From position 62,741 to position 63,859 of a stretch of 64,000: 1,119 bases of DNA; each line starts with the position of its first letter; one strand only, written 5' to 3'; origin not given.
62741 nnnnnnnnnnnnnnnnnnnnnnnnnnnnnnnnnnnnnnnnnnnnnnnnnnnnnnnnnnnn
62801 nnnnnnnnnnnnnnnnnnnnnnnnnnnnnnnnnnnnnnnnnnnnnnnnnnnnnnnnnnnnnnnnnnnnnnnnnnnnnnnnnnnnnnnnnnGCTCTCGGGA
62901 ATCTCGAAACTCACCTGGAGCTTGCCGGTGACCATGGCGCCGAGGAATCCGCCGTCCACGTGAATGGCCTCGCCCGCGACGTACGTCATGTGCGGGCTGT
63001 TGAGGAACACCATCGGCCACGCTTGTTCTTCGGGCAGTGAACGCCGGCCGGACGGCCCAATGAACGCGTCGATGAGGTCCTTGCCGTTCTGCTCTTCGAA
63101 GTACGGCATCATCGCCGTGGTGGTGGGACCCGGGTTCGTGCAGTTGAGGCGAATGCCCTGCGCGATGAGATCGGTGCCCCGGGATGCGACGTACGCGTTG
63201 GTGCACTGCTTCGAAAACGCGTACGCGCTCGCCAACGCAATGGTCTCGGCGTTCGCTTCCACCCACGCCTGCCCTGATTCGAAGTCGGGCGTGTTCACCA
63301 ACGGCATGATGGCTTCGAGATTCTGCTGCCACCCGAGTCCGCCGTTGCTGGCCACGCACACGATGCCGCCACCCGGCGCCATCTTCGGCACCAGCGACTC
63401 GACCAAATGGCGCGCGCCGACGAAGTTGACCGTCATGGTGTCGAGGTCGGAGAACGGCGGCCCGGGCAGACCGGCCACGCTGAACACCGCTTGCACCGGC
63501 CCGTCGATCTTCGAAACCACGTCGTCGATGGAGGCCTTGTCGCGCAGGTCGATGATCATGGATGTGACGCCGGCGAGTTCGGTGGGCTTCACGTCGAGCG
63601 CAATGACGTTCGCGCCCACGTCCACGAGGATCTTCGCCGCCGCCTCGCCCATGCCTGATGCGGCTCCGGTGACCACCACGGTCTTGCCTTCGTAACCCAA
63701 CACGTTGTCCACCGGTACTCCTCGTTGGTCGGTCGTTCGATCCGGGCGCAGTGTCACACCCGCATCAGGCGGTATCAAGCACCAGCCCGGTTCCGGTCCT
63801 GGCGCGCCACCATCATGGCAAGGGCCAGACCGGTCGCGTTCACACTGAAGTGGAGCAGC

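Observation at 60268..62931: Orphan HKD(PLD)-nuclease / SF2 DEAH-helicase fusion (887 aa) sitting among metabolic genes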

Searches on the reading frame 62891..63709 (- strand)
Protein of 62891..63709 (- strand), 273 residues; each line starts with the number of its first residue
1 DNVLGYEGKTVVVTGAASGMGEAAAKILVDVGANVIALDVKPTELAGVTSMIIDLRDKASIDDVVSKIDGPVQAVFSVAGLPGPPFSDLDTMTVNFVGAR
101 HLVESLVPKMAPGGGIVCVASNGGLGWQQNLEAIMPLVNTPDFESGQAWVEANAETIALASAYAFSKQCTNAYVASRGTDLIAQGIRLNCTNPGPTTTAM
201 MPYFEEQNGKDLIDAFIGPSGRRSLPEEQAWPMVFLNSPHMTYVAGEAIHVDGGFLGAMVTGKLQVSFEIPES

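Call 52: search_protein_families(library=pfam, proteins=[window:62891-63709:-], max_evalue=0.01)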
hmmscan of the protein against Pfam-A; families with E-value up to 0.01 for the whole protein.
window:62891-63709:- (273 aa): 3 families
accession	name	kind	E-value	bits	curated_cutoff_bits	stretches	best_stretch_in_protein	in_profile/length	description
PF13561.12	adh_short_C2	-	1e-21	78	27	2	158-255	138-235/236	Enoyl-(Acyl carrier protein) reductase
PF00106.31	adh_short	-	1.2e-17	64.4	26.6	2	9-125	1-140/195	short chain dehydrogenase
PF01370.27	Epimerase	-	6.5e-06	26.2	20.9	1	11-107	1-103/240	NAD dependent epimerase/dehydratase family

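Call 68: find_homologous_proteins(query=window:62891-63709:-, max_evalue=1e-60)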
Query window:62891-63709:- (273 aa): 1414 proteins with E <= 1e-60 among 4362 candidates; the best 120 are listed.
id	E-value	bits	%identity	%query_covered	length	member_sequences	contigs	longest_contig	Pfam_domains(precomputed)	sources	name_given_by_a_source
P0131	7.7e-177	604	100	100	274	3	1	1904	PF13561.13,PF00106.32,PF01370.28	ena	-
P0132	2.3e-120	419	71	98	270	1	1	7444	PF13561.13,PF00106.32,PF01370.28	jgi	jgi:NAD(P)-dependent dehydrogenase (short-subunit alcohol dehydrogenase family)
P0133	9.1e-119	414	72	97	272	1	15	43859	PF13561.13,PF00106.32,PF01370.28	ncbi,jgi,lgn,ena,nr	ncbi:MAG TPA: coniferyl-alcohol dehydrogenase [Acidimicrobiia bacterium]|nr:coniferyl-alcohol dehydr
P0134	1.6e-118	413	70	97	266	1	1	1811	PF13561.13,PF00106.32,PF01370.28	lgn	-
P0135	1.9e-118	413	69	97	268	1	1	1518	PF13561.13,PF00106.32,PF01370.28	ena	-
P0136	2.9e-118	412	68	98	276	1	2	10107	PF13561.13,PF00106.32,PF01370.28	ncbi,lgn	-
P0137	3.7e-118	412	71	100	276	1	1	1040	PF13561.13,PF00106.32,PF01370.28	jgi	jgi:NAD(P)-dependent dehydrogenase (short-subunit alcohol dehydrogenase family)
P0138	6.2e-118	411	69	98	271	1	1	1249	PF13561.13,PF00106.32,PF01370.28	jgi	jgi:NAD(P)-dependent dehydrogenase (short-subunit alcohol dehydrogenase family)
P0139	6.8e-118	411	69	98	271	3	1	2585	PF13561.13,PF00106.32,PF01370.28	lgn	-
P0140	1.6e-116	406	69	100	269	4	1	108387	PF13561.13,PF00106.32,PF01370.28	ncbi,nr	ncbi:MAG: 3-alpha-hydroxysteroid dehydrogenase [Acidimicrobiales bacterium]|nr:3-alpha-hydroxysteroi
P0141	2.3e-116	406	70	97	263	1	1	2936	PF13561.13,PF00106.32,PF01370.28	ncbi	ncbi:MAG: hypothetical protein QOC92_3460 [Acidimicrobiaceae bacterium]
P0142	3.2e-116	405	69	96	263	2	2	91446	PF13561.13,PF00106.32,PF01370.28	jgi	-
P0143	3.4e-116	405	70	97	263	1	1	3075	PF13561.13,PF00106.32,PF01370.28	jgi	jgi:NAD(P)-dependent dehydrogenase (short-subunit alcohol dehydrogenase family)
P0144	6.2e-116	405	69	98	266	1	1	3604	PF13561.13,PF00106.32,PF01370.28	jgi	jgi:NAD(P)-dependent dehydrogenase (short-subunit alcohol dehydrogenase family)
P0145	1.2e-115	404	69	97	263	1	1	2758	PF13561.13,PF00106.32,PF01370.28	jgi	jgi:NAD(P)-dependent dehydrogenase (short-subunit alcohol dehydrogenase family)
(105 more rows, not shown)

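Call 70: find_encoding_contigs(protein=P0131, flank=6000, max_places=4)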
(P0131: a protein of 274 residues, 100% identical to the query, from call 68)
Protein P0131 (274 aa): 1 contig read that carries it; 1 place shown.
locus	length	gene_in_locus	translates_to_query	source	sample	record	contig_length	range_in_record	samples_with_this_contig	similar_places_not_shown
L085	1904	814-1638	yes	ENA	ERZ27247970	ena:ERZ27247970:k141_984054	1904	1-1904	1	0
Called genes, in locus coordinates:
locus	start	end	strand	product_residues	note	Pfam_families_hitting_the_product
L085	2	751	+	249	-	?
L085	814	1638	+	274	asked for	PF00106:adh_short, PF01370:Epimerase (weak), PF13561:adh_short_C2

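Call 71: find_encoding_contigs(protein=P0133, flank=7000, max_places=3)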
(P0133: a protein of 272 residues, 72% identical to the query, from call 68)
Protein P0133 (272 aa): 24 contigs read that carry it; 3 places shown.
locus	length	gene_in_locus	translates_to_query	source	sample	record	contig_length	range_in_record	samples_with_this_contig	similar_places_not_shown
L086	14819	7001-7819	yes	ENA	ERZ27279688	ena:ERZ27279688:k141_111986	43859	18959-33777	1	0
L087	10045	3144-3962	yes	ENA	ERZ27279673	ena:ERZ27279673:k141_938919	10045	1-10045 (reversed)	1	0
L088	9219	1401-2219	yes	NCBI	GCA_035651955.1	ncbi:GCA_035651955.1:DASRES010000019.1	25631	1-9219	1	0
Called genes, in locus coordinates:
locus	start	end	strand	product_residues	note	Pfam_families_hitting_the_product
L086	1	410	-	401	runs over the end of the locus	PF00108:Thiolase_N, PF02803:Thiolase_C, PF22691:Thiolase_C_1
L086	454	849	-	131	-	PF12172:zf-ChsH2 (weak), PF01796:OB_ChsH2_C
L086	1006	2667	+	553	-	PF00890:FAD_binding_2, PF01266:DAO (weak), PF12831:FAD_oxidored (weak)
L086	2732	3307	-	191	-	-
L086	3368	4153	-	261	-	PF00106:adh_short, PF13561:adh_short_C2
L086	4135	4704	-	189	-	PF13489:Methyltransf_23, PF00398:RrnaAD, PF13649:Methyltransf_25, PF08241:Methyltransf_11, PF08242:Methyltransf_12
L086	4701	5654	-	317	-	PF00296:Bac_luciferase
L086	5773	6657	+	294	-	PF03476:MOSC_N, PF03473:MOSC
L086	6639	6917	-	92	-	PF03795:YCII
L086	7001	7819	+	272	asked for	PF00106:adh_short, PF01370:Epimerase (weak), PF13561:adh_short_C2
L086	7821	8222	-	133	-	-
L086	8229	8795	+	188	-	PF03358:FMN_red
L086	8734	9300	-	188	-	-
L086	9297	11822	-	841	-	PF12704:MacB_PCD, PF02687:FtsX, PF12704:MacB_PCD, PF02687:FtsX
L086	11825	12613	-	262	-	PF00005:ABC_tran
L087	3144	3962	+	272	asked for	PF00106:adh_short, PF01370:Epimerase (weak), PF13561:adh_short_C2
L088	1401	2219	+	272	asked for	PF00106:adh_short, PF01370:Epimerase (weak), PF13561:adh_short_C2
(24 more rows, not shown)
